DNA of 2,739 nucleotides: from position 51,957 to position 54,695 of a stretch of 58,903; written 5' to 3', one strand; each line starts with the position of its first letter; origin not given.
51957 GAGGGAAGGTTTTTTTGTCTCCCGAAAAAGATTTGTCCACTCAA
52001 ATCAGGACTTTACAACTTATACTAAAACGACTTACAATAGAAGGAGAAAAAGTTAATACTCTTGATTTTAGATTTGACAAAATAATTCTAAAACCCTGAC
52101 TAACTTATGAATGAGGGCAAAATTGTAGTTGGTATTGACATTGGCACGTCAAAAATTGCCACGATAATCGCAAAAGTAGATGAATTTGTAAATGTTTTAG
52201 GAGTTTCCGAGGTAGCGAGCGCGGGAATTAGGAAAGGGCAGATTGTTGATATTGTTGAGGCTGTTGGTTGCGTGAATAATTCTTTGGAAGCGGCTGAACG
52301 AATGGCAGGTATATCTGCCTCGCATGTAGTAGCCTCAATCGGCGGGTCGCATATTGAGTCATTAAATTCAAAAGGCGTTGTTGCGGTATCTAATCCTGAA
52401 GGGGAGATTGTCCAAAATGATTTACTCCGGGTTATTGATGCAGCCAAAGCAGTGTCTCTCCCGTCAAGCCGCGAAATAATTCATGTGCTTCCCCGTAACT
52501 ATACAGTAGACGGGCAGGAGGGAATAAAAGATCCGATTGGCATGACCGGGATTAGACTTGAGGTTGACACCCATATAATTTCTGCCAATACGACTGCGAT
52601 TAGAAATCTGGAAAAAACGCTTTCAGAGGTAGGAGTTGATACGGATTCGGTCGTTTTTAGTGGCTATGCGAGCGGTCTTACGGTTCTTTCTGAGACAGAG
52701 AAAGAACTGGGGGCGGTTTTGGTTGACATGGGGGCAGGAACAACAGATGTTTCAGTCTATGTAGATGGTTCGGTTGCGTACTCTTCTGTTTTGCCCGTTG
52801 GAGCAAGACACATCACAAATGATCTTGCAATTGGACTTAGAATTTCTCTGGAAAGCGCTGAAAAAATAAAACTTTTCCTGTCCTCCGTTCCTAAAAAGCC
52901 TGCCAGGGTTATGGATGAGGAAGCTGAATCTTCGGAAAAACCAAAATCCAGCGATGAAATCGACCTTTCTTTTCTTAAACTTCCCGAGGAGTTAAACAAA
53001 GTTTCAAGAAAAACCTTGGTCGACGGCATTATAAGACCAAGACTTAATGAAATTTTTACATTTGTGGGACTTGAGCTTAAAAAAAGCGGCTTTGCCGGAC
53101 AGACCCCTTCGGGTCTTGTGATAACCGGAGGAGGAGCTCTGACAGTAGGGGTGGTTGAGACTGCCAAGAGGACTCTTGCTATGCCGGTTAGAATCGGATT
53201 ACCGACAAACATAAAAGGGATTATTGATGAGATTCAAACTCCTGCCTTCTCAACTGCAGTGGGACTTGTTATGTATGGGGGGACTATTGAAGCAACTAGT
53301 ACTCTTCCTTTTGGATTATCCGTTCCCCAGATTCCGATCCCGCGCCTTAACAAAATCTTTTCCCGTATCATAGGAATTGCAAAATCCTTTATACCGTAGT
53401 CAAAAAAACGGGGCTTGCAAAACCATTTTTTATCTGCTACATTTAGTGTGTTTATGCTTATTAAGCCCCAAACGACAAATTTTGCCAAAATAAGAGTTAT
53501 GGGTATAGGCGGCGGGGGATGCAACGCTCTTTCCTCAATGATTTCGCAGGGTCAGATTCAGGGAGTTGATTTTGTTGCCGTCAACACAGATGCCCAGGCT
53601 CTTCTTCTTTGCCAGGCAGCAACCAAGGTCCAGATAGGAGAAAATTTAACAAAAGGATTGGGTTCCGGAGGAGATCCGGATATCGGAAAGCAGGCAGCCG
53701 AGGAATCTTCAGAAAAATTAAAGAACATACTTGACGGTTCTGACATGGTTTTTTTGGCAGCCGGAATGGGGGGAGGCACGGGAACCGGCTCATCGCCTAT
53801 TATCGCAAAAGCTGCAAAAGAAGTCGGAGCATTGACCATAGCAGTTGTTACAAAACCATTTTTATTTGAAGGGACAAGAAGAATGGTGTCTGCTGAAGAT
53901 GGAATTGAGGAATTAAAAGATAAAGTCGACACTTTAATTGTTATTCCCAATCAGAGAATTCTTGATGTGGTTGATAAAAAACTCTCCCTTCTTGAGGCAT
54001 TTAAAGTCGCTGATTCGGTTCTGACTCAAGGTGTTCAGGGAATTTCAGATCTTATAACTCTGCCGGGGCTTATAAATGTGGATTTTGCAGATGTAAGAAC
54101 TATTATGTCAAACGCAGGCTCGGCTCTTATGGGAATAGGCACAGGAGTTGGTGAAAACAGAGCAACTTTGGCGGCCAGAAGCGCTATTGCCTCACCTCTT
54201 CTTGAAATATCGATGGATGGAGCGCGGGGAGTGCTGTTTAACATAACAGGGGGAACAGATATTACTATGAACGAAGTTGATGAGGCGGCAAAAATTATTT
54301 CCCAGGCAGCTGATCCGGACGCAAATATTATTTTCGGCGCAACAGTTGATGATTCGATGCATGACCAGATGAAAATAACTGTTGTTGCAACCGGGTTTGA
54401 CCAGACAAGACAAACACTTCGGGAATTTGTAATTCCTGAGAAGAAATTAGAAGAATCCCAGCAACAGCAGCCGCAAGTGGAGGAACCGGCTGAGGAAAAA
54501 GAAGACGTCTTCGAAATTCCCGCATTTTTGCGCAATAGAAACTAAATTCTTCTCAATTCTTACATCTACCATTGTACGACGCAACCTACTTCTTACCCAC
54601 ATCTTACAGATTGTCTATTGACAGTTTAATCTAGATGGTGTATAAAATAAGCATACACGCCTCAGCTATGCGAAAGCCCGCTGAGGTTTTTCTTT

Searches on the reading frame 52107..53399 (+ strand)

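Call 83: search_protein_families(library=pfam, proteins=[window:52107-53399:+], max_evalue=0.001)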
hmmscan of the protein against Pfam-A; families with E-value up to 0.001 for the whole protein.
window:52107-53399:+ (430 aa): 6 families
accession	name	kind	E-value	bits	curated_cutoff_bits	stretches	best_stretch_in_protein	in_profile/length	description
PF14450.12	FtsA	-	1.3e-37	129.4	31.8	2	204-386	1-127/127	Cell division protein FtsA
PF02491.25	SHS2_FTSA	-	1.6e-31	109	25.4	1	80-158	1-78/79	SHS2 domain inserted in FTSA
PF11104.14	PilM_2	-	2.6e-06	27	27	0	191-256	170-235/340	Type IV pilus assembly protein PilM;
PF06723.19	MreB_Mbl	-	6.7e-06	25.6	27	1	173-364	117-304/327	MreB/Mbl protein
PF01968.24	Hydantoinase_A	-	1.2e-05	25.2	22.9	1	181-226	56-104/291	Hydantoinase/oxoprolinase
PF06277.17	EutA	-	6.8e-05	22.4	27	1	176-240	120-182/475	Ethanolamine utilisation protein EutA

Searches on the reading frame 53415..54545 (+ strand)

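Call 83: search_protein_families(library=pfam, proteins=[window:53415-54545:+], max_evalue=0.001)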
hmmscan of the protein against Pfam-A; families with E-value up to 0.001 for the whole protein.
window:53415-54545:+ (376 aa): 2 families
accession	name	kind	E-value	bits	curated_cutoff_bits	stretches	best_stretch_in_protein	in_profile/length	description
PF00091.31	Tubulin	-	1.6e-47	162.7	33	1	25-186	1-189/190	Tubulin/FtsZ family, GTPase domain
PF12327.13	FtsZ_C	-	5.6e-36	123.2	27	1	235-329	1-95/95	FtsZ family, C-terminal domain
